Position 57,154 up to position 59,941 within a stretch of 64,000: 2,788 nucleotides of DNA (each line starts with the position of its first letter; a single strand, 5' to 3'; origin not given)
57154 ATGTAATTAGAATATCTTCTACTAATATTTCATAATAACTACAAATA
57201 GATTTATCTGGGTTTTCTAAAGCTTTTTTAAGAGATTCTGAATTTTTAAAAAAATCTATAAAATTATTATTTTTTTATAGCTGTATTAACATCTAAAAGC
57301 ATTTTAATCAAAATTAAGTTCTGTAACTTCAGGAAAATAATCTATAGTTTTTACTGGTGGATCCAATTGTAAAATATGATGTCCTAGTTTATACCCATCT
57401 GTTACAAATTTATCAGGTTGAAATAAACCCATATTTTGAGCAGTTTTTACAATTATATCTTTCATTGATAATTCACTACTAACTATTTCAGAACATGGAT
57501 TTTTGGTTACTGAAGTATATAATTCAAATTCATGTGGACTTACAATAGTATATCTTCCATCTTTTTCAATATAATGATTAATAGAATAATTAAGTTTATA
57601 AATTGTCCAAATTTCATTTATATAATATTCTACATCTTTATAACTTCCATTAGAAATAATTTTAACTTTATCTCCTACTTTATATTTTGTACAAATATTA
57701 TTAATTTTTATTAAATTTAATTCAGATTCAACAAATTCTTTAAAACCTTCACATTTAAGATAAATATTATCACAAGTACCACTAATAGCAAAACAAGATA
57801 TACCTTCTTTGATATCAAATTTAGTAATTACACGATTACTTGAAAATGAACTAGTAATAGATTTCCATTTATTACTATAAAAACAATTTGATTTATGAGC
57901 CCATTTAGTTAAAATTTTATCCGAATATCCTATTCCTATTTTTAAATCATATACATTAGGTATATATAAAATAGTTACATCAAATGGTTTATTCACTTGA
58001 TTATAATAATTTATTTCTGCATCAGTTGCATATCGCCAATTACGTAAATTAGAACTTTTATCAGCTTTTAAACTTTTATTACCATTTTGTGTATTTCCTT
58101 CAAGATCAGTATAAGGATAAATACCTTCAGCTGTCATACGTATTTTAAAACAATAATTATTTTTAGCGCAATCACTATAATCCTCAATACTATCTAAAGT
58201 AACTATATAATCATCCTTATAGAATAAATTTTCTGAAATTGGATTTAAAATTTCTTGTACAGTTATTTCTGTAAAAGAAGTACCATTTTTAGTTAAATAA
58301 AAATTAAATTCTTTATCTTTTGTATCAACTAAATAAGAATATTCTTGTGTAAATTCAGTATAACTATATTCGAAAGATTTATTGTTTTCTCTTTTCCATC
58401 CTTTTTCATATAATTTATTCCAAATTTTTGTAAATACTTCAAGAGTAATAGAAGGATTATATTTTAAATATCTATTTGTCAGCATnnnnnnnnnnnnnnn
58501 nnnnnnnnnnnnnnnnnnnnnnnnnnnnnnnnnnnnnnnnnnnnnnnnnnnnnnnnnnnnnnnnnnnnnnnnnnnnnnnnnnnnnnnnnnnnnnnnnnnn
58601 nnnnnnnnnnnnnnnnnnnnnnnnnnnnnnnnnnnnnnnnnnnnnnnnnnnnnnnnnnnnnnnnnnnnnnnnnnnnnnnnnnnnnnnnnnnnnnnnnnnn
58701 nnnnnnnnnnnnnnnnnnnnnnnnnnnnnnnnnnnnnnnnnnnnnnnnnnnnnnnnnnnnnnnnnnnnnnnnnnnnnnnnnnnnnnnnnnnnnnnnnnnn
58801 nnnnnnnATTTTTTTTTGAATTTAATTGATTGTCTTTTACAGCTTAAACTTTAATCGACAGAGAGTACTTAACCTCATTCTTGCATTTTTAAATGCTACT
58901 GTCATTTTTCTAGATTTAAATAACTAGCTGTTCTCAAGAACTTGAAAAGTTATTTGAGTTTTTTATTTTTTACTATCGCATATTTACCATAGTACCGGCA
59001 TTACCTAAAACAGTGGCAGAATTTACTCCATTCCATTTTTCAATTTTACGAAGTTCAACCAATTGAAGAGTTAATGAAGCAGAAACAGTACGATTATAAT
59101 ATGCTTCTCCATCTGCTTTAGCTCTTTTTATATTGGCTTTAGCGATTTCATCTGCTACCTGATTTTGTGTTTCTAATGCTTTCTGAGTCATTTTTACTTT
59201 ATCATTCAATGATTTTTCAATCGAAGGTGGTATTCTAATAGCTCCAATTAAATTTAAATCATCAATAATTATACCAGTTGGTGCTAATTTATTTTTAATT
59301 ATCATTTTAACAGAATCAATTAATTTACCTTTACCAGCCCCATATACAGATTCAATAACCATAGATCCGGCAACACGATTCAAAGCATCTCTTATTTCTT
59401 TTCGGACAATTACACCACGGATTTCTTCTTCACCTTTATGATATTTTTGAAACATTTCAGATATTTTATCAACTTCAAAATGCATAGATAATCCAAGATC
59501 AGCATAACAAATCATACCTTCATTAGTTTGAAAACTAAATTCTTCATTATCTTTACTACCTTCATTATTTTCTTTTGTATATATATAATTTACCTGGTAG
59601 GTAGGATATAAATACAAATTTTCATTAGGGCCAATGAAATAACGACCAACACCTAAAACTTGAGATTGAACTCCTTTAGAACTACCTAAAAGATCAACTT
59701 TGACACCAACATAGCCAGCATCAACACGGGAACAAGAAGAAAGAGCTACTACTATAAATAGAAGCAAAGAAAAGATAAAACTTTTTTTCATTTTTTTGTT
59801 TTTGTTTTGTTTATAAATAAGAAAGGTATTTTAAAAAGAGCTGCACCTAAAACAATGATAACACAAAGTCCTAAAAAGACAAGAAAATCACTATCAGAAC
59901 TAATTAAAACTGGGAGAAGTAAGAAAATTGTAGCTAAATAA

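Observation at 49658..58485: Paralogous modular proteins with invariant N- and C-termini (YFPEV-x-ELNFD) and swappable internal repeats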

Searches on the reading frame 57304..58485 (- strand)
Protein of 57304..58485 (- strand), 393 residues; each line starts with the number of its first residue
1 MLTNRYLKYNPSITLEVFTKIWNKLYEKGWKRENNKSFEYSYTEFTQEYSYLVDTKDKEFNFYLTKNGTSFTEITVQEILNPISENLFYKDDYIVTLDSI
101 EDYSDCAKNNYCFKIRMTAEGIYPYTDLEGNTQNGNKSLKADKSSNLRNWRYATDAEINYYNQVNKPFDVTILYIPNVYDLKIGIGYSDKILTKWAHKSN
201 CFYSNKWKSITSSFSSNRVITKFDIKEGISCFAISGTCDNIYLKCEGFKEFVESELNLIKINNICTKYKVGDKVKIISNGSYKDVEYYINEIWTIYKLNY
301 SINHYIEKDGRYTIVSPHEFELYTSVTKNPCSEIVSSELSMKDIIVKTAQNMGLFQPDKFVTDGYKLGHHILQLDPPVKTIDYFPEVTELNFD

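Call 4: search_protein_families(library=pfam, proteins=[window:57304-58485:-], max_evalue=1)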
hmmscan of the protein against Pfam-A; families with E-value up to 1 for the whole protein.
window:57304-58485:- (393 aa): 2 families
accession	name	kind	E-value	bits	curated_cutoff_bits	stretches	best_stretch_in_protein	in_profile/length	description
PF24662.1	DUF7650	-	0.057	13.9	27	1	19-83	25-85/89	Domain of unknown function (DUF7650)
PF01157.24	Ribosomal_L21e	-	0.21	11.9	27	1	258-283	24-49/101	Ribosomal protein L21e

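Call 5: search_protein_families(library=phrogs, proteins=[window:57304-58485:-], max_evalue=1)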
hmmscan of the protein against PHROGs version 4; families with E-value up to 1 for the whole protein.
window:57304-58485:- (393 aa): 3 families
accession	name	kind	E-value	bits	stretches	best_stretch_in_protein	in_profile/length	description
phrog_33878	-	unknown function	0.018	15.5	0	266-320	78-139/287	-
phrog_10201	-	unknown function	0.049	14.6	1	265-301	2-36/65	-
phrog_13152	-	unknown function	0.24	12.4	1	266-282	7-23/171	-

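Call 14: find_homologous_proteins(query=window:57304-58485:-, max_evalue=0.001)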
Query window:57304-58485:- (393 aa): 4 proteins with E <= 0.001 among 1376 candidates.
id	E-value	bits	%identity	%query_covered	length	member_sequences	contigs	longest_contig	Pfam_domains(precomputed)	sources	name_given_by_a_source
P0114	1.5e-263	892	100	100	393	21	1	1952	-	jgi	-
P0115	9.6e-84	300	55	69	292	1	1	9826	-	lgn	-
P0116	2.0e-73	266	45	27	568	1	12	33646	-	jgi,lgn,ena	-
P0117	9.5e-16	76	39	31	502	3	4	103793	-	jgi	jgi:hypothetical protein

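Call 32: search_protein_families(library=pfam, proteins=[P0116, P0117], max_evalue=0.01)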
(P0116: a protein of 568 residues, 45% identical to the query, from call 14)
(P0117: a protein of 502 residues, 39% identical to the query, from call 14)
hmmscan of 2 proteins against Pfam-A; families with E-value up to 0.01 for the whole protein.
P0116 (568 aa): 0 families

P0117 (502 aa): 0 families

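Call 34: search_solved_structures(query=window:57304-58485:-, max_evalue=1)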
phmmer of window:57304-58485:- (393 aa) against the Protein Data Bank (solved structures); distinct sequences matched with E-value up to 1: 10.
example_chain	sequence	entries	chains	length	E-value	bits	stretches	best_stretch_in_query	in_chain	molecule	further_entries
1ktd_A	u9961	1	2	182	0.52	12.3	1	62-111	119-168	H-2 class II histocompatibility antigen, E-D alpha chain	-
1iea_A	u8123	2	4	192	0.53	12.3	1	62-111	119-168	MHC CLASS II I-EK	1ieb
2fse_A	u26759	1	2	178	0.56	12.2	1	62-111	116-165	H-2 class II histocompatibility antigen, E-K alpha chain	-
3qiu_A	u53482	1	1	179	0.57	12.2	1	62-111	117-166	H-2 CLASS II HISTOCOMPATIBILITY ANTIGEN, E-K alpha chain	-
1r5v_A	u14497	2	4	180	0.57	12.2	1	62-111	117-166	H-2 class II histocompatibility antigen, E-K alpha chain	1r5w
1kt2_A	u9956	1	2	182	0.58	12.1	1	62-111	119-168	H-2 class II histocompatibility antigen, E-D alpha chain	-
1i3r_A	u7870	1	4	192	0.6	12.1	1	62-111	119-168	H-2 CLASS II HISTOCOMPATIBILITY ANTIGEN, E-K ALPHA CHAIN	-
1fne_A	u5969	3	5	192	0.6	12.1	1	62-111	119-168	PROTEIN (MHC CLASS II I-EK, ALPHA CHAIN) | H-2 CLASS II HISTOCOMPATIBILITY ANTIGEN, E-K alpha chain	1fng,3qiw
3qib_A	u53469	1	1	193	0.61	12.1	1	62-111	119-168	H-2 class II histocompatibility antigen, E-K alpha chain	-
4p2o_A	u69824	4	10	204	0.64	12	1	62-111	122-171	H-2 class II histocompatibility antigen, E-K alpha chain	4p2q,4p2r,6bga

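Call 79: find_encoding_contigs(protein=P0115, flank=5000, max_places=2)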
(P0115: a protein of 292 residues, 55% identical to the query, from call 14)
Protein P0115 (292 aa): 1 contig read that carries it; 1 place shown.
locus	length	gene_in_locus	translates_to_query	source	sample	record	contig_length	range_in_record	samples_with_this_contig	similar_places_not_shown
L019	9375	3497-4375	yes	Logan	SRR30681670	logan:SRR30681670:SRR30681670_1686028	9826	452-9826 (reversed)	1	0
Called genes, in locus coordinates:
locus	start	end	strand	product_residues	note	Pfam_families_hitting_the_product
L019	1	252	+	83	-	?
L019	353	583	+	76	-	-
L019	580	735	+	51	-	-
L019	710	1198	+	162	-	-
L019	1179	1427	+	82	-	-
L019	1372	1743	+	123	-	-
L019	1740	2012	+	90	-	-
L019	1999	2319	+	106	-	-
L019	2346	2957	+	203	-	-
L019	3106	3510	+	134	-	-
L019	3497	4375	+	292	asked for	-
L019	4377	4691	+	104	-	-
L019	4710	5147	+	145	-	-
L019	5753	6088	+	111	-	-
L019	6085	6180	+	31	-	-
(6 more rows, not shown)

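Call 91: find_encoding_contigs(protein=P0116, flank=10000, max_places=1)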
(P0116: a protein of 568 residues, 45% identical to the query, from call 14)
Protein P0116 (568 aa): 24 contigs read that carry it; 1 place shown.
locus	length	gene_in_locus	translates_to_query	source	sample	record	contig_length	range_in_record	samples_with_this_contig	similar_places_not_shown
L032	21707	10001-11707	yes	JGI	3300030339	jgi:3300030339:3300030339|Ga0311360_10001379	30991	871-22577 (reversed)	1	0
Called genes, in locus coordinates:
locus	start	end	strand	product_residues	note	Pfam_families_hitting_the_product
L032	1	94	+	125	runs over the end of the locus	-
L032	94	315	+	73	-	PF03943:TAP_C (weak)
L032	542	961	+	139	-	-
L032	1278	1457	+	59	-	-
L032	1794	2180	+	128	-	PF09424:YqeY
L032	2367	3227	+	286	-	-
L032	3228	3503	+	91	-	-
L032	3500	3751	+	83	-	-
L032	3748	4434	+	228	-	PF00149:Metallophos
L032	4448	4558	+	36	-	-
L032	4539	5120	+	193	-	PF18143:HAD_SAK_2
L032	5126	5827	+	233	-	-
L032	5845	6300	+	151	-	-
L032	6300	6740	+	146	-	-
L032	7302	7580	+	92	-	-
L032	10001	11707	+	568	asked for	-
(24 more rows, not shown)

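Call 113: search_protein_families(library=padloc, proteins=[window:57304-58485:-], max_evalue=0.01)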
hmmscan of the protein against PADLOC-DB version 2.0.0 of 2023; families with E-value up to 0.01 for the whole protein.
window:57304-58485:- (393 aa): 0 families

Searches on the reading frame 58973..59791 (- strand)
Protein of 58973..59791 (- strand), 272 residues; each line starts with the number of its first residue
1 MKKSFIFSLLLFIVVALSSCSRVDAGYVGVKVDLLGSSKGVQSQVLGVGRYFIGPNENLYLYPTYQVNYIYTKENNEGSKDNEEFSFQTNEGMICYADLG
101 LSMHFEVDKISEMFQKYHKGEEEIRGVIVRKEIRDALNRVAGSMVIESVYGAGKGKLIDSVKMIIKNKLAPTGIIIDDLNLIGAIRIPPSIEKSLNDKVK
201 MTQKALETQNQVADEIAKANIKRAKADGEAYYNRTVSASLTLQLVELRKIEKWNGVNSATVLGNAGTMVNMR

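Call 44: search_protein_families(library=phrogs, proteins=[window:58973-59791:-], max_evalue=0.001)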
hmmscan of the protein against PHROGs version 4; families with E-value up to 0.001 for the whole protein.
window:58973-59791:- (272 aa): 2 families
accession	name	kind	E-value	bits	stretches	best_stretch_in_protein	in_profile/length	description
phrog_200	-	other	6e-64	217.5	1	1-272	81-360/379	lipoprotein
phrog_21428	-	unknown function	9.9e-13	48.8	1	1-60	1-60/63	-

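Call 113: search_protein_families(library=padloc, proteins=[window:58973-59791:-], max_evalue=0.01)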
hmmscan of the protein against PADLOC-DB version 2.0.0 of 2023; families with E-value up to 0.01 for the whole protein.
window:58973-59791:- (272 aa): 0 families
